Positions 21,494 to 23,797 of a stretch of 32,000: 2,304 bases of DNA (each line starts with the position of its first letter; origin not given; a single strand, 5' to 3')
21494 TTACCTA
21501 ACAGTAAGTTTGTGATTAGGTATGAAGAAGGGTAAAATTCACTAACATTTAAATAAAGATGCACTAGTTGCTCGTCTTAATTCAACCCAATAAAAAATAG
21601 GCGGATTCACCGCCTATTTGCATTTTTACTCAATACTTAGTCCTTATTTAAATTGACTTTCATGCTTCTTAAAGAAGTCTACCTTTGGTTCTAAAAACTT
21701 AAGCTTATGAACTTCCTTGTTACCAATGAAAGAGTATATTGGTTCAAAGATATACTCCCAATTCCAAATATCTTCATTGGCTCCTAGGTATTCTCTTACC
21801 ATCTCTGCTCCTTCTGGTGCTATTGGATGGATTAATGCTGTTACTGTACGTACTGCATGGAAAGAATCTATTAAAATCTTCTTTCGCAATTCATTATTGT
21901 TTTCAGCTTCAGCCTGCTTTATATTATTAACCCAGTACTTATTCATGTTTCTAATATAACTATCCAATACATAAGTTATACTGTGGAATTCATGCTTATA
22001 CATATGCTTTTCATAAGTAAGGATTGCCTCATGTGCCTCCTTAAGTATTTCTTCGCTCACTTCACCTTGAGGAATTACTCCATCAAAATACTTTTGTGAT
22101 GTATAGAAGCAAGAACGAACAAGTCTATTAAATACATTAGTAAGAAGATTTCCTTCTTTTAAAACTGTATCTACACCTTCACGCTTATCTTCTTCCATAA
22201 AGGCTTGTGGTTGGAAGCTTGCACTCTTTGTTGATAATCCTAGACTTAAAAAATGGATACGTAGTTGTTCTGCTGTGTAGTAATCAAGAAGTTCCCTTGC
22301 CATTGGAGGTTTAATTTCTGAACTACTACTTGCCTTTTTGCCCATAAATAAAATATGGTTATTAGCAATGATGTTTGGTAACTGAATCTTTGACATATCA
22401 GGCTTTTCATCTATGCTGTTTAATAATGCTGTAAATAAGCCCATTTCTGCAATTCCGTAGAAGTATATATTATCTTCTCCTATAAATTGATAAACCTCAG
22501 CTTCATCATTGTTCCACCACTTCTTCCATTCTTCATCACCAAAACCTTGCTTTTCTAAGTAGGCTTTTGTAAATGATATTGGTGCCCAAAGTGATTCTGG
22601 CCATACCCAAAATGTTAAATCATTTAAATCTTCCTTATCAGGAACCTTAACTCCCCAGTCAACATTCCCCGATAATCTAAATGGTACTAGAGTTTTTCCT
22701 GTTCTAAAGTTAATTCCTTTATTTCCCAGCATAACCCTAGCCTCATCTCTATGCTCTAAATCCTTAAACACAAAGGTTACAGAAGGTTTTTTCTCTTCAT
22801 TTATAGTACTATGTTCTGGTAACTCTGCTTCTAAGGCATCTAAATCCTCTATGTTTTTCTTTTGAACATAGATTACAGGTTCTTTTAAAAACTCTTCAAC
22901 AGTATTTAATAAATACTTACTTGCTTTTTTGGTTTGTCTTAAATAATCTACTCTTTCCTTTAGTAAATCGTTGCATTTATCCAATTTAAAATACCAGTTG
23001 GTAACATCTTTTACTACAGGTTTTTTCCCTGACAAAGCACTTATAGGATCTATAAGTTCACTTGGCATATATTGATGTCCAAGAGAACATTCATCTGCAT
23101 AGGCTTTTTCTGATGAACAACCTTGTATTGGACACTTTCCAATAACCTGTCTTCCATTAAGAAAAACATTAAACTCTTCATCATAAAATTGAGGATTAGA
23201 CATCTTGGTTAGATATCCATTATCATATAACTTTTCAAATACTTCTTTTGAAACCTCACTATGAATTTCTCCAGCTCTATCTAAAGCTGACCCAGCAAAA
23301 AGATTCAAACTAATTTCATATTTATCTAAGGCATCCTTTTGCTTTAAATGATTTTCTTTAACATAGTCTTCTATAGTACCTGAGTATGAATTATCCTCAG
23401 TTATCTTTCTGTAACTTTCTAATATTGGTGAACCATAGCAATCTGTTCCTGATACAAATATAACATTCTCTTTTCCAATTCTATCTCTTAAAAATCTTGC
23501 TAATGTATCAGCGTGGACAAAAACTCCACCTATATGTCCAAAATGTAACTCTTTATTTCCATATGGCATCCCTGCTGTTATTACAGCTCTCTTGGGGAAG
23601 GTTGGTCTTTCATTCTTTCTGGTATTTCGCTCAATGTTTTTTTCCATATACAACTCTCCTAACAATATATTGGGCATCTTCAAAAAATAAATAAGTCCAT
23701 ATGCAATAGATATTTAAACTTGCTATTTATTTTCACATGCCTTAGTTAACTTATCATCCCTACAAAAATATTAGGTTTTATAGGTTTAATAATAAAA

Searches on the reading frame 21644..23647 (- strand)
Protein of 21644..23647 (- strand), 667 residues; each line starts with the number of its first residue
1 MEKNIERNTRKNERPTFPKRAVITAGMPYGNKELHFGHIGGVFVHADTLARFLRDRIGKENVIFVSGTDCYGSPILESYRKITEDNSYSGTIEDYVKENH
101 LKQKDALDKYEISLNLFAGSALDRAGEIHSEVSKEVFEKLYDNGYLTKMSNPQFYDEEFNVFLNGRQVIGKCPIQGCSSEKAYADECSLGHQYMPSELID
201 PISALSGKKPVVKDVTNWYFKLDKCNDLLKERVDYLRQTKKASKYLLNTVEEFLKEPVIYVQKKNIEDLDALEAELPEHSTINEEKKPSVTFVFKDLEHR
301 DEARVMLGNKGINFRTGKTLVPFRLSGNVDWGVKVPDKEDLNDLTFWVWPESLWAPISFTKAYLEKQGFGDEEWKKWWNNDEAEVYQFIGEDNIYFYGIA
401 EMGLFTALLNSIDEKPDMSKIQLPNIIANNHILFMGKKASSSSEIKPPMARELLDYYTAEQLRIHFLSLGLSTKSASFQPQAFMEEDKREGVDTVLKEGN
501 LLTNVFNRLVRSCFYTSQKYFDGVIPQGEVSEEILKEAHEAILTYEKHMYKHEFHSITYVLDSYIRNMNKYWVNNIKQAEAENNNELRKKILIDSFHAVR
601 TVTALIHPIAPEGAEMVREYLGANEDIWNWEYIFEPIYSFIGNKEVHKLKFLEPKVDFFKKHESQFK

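Call 10: find_related_loci(query=window:21644-23647:-, collection=genome_contigs, flank=3000)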
Query window:21644-23647:- (667 aa) in genome_contigs; peptide patterns used: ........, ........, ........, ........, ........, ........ (x = any residue, [..] = any of these).
31 stretches matched a pattern; 7 encode a relative of the query (tblastn E <= 1e-3); 7 distinct loci.
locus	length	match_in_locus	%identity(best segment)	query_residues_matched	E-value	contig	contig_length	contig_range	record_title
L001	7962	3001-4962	65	7-667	0e+0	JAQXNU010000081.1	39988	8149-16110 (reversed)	MAG: Clostridiales bacterium isolate SUG1361 k141_5685363, whole genome shotgun sequence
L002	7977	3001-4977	60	11-667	0e+0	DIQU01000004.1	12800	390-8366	MAG TPA_asm: Firmicutes bacterium UBA5454 UBA5454_contig_17410, whole genome shotgun sequence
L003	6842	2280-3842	27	22-631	5e-47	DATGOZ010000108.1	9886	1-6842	MAG TPA_asm: Taishania sp. isolate SMAG_U10382 k141_559018, whole genome shotgun sequence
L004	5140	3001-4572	26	19-627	2e-46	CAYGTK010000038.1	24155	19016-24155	MAG TPA_asm: uncultured Chitinophagaceae bacterium isolate ERP117304_co3_226 genome assembly, contig: NODE_3010_length_2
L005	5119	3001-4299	37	19-545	2e-37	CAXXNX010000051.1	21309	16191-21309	MAG: Cyclobacteriaceae bacterium isolate 442fe2a6-e99b-4cb7-a1f2-52e123327fff genome assembly, contig: contig_51, whole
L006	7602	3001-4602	25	16-631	1e-37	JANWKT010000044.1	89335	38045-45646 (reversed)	MAG: Flavobacteriales bacterium isolate CRAIB_MAG100 c_000000105583, whole genome shotgun sequence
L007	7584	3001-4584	26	16-629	2e-48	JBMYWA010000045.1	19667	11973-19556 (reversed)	MAG: Salibacteraceae bacterium isolate ME_XS_2210_bin_69 ME_XS_2210_bin_69_50, whole genome shotgun sequence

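Call 11: find_encoding_contigs(protein=window:21644-23647:-, flank=10000, max_places=10)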
Protein window:21644-23647:- (667 aa): no gene with exactly this product is on record in the collection.

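Call 12: find_homologous_proteins(query=window:21644-23647:-, max_evalue=1e-50)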
Query window:21644-23647:- (667 aa): 5340 proteins with E <= 1e-50 among 8000 candidates; the best 120 are listed.
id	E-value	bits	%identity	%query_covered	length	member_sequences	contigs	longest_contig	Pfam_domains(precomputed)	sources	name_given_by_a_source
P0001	0.0e+0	1542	100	100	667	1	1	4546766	PF09334.18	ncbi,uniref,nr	ncbi:methionine--tRNA ligase [Inconstantimicrobium mannanitabidum]|uniref:Uncharacterized protein n=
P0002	0.0e+0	1385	88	100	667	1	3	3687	PF09334.18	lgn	-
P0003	0.0e+0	1150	73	99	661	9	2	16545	PF09334.18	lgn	-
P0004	0.0e+0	1140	72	99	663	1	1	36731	PF09334.18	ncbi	-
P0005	0.0e+0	1122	71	99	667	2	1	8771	PF09334.18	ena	-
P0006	0.0e+0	1118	71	100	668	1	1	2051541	PF09334.18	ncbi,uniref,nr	ncbi:hypothetical protein CSC2_04010 [Clostridium zeae]|uniref:Methionyl/Leucyl tRNA synthetase doma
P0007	0.0e+0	1115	71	98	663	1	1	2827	PF09334.18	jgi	-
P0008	0.0e+0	1115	72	98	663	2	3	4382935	PF09334.18,PF00133.29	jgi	jgi:methionyl-tRNA synthetase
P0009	0.0e+0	1114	72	98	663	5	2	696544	PF09334.18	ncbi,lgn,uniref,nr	ncbi:methionine--tRNA ligase [Desnuesiella massiliensis]|uniref:methionine--tRNA ligase n=1 Tax=Desn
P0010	0.0e+0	1114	71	98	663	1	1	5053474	PF09334.18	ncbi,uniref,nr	ncbi:methionine--tRNA ligase [Clostridium fungisolvens]|uniref:Methionyl/Leucyl tRNA synthetase doma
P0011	0.0e+0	1112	71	98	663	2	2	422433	PF09334.18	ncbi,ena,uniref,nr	ncbi:class I tRNA ligase family protein [uncultured Clostridium sp.]|uniref:methionine--tRNA ligase 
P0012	0.0e+0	1112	71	99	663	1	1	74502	PF09334.18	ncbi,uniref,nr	ncbi:methionine--tRNA ligase [Clostridium thermarum]|uniref:methionine--tRNA ligase n=1 Tax=Clostrid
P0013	0.0e+0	1112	70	98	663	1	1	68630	PF09334.18,PF00133.29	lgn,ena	-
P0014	0.0e+0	1111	71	98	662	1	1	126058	PF09334.18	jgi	jgi:methionyl-tRNA synthetase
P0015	0.0e+0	1110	70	100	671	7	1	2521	PF09334.18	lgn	-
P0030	0.0e+0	1104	69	99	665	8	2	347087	PF09334.18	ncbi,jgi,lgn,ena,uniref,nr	ncbi:methionine--tRNA ligase [Vallitalea guaymasensis]|uniref:methionine--tRNA ligase n=1 Tax=Vallit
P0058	0.0e+0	1088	69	98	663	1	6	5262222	PF09334.18,PF00133.29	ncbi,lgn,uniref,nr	ncbi:methionine--tRNA ligase [Clostridium cellulovorans]|uniref:Methionine--tRNA ligase n=1 Tax=Clos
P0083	0.0e+0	1069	68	99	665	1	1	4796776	PF09334.18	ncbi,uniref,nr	ncbi:methionine--tRNA ligase [Clostridium intestinale]|uniref:Class I tRNA ligase family protein n=1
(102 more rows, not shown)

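Call 13: find_encoding_contigs(protein=P0002, flank=3000, max_places=5)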
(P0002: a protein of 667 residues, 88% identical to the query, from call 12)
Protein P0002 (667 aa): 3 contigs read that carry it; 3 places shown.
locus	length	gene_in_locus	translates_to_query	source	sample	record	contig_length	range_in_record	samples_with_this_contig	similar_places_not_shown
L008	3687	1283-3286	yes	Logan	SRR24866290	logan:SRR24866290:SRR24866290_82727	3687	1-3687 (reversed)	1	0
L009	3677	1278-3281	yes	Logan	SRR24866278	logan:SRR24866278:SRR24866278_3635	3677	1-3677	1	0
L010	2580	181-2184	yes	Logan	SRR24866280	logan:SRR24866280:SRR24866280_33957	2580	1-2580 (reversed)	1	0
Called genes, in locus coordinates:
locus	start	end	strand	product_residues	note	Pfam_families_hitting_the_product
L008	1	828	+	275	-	?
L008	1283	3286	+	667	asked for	PF09334:tRNA-synt_1g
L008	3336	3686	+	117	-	?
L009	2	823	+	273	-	?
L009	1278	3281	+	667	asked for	PF09334:tRNA-synt_1g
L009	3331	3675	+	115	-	?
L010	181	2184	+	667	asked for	PF09334:tRNA-synt_1g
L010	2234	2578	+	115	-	?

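Call 14: find_encoding_contigs(protein=P0001, flank=10000, max_places=3)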
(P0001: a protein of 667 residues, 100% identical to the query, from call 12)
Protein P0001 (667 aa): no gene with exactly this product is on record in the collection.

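Call 18: find_encoding_contigs(protein=P0003, flank=1500, max_places=2)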
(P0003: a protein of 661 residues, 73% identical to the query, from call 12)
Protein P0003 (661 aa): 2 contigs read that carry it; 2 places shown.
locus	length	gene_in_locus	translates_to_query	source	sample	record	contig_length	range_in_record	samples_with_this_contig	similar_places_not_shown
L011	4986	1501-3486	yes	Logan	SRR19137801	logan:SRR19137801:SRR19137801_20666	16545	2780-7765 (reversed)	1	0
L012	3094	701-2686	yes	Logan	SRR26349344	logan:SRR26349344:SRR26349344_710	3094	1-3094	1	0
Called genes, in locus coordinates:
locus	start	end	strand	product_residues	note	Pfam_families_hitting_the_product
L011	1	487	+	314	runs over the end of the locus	PF00583:Acetyltransf_1, PF13673:Acetyltransf_10, PF13508:Acetyltransf_7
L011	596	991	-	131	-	-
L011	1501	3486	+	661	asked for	PF09334:tRNA-synt_1g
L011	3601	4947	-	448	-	PF00209:SNF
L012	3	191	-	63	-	?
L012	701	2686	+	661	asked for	PF09334:tRNA-synt_1g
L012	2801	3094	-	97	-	?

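Call 19: find_encoding_contigs(protein=P0006, flank=1500, max_places=1)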
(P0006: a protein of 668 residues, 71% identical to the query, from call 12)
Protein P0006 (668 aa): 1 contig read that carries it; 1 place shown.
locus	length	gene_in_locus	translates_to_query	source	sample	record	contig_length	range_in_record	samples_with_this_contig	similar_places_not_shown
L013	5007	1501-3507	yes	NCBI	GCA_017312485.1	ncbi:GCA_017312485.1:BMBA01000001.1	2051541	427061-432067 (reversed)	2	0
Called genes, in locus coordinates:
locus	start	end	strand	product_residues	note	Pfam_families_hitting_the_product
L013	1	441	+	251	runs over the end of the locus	PF01987:AIM24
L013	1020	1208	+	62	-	-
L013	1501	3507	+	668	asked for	PF09334:tRNA-synt_1g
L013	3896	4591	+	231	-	PF00440:TetR_N, PF13972:TetR (faint)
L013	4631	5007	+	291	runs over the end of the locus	PF26324:HopBF1_kinase (weak), PF01636:APH, PF19974:TCAD9 (weak)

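Call 20: find_encoding_contigs(protein=P0009, flank=1500, max_places=1)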
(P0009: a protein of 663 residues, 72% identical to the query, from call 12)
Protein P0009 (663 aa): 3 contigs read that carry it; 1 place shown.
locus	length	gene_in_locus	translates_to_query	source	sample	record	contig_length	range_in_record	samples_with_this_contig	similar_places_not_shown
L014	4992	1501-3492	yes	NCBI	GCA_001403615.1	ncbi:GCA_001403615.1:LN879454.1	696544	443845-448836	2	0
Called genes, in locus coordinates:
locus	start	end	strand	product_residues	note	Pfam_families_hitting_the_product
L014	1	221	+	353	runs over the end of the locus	PF00078:RVT_1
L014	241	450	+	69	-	PF08388:GIIM (weak)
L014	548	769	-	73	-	-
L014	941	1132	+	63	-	-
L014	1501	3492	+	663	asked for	PF09334:tRNA-synt_1g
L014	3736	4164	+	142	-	-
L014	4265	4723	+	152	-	PF00293:NUDIX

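Call 51: search_protein_families(library=ncbifam, proteins=[window:21644-23647:-], max_evalue=0.001)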
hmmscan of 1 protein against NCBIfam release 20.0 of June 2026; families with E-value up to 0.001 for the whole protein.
window:21644-23647:- (667 aa): 6 families
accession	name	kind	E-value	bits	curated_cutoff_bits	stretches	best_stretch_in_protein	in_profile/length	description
NF001100.0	PRK00133.1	equivalog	1.9e-76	258.1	587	2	19-256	5-225/676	methionine--tRNA ligase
TIGR00398.1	metG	equivalog_domain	1.8e-63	215.1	336.35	2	22-256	2-222/530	methionine--tRNA ligase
NF008900.0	PRK12267.1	equivalog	4.6e-27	94.8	598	2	328-662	210-516/648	methionine--tRNA ligase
NF008863.0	PRK11893.2-5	equivalog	5e-20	71.5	551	1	19-231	5-206/531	methionine--tRNA ligase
NF008859.0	PRK11893.2-1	equivalog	4.2e-18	65.6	553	1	20-255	3-225/498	methionine--tRNA ligase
NF008861.0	PRK11893.2-3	equivalog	1.4e-14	53.6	633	1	19-201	5-177/496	methionine--tRNA ligase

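Call 52: search_solved_structures(query=window:21644-23647:-, max_evalue=0.00001)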
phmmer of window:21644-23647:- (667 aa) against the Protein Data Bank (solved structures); distinct sequences matched with E-value up to 0.00001: 19.
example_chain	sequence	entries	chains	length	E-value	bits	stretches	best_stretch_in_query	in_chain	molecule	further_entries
1rqg_A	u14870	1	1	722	7.1e-50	173.4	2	20-259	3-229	Methionyl-tRNA synthetase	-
8bru_A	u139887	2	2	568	2.8e-28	102.1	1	17-230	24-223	Methionine--tRNA ligase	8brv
6spp_A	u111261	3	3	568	5.6e-28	101.1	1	17-230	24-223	Methionine--tRNA ligase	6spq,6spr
6spn_A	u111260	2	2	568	7.7e-28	100.6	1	17-230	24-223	Methionine--tRNA ligase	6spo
1f4l_A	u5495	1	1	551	1.1e-27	100.1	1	18-230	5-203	METHIONYL-TRNA SYNTHETASE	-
3h9c_A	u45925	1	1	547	1.2e-27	100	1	19-230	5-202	Methionyl-tRNA synthetase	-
1p7p_A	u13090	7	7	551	1.2e-27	99.9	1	19-230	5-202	Methionyl-tRNA synthetase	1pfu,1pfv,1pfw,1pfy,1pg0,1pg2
8brw_A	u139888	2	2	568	1.9e-27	99.3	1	17-230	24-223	Methionine--tRNA ligase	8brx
1qqt_A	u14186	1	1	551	2e-27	99.2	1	19-230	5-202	METHIONYL-TRNA SYNTHETASE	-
3h97_A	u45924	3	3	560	6.3e-27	97.6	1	18-230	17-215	Methionyl-tRNA synthetase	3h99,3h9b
7ulz_A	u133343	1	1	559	1.8e-24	89.5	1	16-231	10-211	Methionine--tRNA ligase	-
5gl7_A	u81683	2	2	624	2.1e-21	79.3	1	19-231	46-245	Methionine--tRNA ligase, cytoplasmic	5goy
5urb_A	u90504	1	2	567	6.2e-21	77.8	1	13-230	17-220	Methionine--tRNA ligase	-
6wqs_A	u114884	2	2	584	7.5e-19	70.9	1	18-231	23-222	Methionine--tRNA ligase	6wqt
6wq6_A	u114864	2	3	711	1.4e-18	70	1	18-231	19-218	Methionine--tRNA ligase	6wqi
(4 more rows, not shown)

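Call 67: search_solved_structures(query=window:21644-23647:-, max_evalue=1e-27, show_alignments=5)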
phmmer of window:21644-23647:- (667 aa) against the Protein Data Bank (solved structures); distinct sequences matched with E-value up to 1e-27: 4.
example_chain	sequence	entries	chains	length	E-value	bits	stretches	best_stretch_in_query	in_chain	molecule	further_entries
1rqg_A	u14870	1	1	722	7.1e-50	173.4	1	20-259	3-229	Methionyl-tRNA synthetase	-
8bru_A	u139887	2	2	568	2.8e-28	102.1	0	17-230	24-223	Methionine--tRNA ligase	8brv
6spp_A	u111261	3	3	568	5.6e-28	101.1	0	17-230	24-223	Methionine--tRNA ligase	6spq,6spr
6spn_A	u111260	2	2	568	7.7e-28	100.6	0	17-230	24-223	Methionine--tRNA ligase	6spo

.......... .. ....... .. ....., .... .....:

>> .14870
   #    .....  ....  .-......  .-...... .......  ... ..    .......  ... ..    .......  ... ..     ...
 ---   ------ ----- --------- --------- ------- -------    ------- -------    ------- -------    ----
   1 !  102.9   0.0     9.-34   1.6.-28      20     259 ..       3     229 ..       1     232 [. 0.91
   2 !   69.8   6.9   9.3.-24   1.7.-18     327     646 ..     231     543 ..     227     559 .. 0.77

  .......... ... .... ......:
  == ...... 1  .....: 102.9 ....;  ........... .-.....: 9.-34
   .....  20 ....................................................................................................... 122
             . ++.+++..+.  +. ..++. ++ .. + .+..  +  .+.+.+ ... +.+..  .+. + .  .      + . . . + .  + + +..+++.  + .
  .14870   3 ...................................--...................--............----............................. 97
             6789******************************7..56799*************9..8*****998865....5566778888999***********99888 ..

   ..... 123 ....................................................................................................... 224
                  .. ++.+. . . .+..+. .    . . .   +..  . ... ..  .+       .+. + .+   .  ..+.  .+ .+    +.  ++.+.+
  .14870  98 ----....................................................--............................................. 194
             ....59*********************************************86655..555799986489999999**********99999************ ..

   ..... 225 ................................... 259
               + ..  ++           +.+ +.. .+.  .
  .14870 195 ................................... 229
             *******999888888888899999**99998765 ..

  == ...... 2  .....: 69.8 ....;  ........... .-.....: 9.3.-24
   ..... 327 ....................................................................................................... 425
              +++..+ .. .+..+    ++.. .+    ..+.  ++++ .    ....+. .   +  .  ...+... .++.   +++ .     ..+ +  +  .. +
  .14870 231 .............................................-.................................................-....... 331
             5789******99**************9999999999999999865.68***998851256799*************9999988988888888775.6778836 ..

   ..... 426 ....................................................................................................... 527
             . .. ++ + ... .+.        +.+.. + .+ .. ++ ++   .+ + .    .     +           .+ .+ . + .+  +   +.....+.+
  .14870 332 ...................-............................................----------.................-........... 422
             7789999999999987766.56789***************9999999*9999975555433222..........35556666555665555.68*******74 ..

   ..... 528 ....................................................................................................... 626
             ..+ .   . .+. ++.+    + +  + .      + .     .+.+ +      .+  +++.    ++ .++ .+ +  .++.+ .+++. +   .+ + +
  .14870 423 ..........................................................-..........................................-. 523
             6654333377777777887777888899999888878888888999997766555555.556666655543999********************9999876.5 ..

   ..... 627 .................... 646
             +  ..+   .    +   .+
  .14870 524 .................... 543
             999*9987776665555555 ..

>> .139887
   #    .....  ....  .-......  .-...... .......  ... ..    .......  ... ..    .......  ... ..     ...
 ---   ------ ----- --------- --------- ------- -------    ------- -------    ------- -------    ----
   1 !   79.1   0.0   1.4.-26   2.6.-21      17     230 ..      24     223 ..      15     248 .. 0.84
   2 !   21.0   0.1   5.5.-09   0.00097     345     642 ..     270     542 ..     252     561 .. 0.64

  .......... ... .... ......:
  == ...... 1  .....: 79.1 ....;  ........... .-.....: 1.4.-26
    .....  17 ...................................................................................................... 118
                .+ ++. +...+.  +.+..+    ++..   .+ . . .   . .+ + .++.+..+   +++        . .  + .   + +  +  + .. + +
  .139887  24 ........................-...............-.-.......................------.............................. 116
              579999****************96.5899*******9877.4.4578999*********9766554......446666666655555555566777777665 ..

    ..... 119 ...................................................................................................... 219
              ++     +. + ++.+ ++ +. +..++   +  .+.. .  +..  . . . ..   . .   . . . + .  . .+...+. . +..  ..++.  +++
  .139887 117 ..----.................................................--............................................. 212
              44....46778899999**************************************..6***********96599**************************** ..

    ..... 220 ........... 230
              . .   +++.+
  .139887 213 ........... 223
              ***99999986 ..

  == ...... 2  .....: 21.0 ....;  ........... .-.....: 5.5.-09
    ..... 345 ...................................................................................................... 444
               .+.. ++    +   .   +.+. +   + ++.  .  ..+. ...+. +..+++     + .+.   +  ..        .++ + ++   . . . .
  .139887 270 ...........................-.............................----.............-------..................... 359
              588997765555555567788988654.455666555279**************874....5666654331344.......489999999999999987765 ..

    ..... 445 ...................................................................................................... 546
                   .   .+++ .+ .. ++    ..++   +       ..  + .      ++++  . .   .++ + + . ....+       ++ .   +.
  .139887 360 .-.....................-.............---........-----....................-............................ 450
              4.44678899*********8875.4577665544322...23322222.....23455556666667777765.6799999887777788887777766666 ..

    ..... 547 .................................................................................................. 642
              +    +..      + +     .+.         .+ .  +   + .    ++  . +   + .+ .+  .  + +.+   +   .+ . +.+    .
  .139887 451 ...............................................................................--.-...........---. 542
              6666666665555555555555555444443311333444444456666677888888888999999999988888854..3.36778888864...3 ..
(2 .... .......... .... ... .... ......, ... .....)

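Call 83: find_encoding_contigs(protein=P0058, flank=1000, max_places=1)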
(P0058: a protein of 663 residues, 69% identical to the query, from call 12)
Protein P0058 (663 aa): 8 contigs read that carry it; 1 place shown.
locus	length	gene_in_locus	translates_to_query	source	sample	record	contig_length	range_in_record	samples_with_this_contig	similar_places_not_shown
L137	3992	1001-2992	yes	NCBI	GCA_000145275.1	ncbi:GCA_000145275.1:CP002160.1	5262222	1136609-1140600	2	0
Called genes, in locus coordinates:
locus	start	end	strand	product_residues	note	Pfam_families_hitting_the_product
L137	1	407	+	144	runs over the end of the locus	-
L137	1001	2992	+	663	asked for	PF00133:tRNA-synt_1 (weak), PF09334:tRNA-synt_1g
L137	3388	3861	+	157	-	PF01797:Y1_Tnp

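Call 84: find_encoding_contigs(protein=P0030, flank=1000, max_places=1)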
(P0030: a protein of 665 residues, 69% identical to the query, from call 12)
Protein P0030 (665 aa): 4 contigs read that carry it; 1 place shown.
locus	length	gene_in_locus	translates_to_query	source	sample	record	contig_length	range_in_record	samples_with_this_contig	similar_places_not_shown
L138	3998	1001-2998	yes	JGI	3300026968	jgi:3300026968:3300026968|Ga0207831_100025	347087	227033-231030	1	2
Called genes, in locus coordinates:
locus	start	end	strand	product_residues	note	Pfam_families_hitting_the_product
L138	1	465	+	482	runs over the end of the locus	PF00285:Citrate_synt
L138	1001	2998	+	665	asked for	PF09334:tRNA-synt_1g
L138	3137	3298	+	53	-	-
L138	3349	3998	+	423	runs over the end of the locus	PF01547:SBP_bac_1, PF13416:SBP_bac_8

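Call 85: find_encoding_contigs(protein=P0083, flank=1000, max_places=1)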
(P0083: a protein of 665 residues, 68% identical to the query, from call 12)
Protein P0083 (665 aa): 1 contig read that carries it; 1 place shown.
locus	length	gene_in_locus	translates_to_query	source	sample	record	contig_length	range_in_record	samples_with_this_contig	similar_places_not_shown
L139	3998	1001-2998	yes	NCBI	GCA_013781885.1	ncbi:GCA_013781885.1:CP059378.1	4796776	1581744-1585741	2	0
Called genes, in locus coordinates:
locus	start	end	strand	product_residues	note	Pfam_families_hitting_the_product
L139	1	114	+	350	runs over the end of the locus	PF02378:PTS_EIIC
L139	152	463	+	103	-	PF02302:PTS_IIB, PF25554:PTS_EIIB_BC_N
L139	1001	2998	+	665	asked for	PF09334:tRNA-synt_1g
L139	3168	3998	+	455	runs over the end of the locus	PF01554:MatE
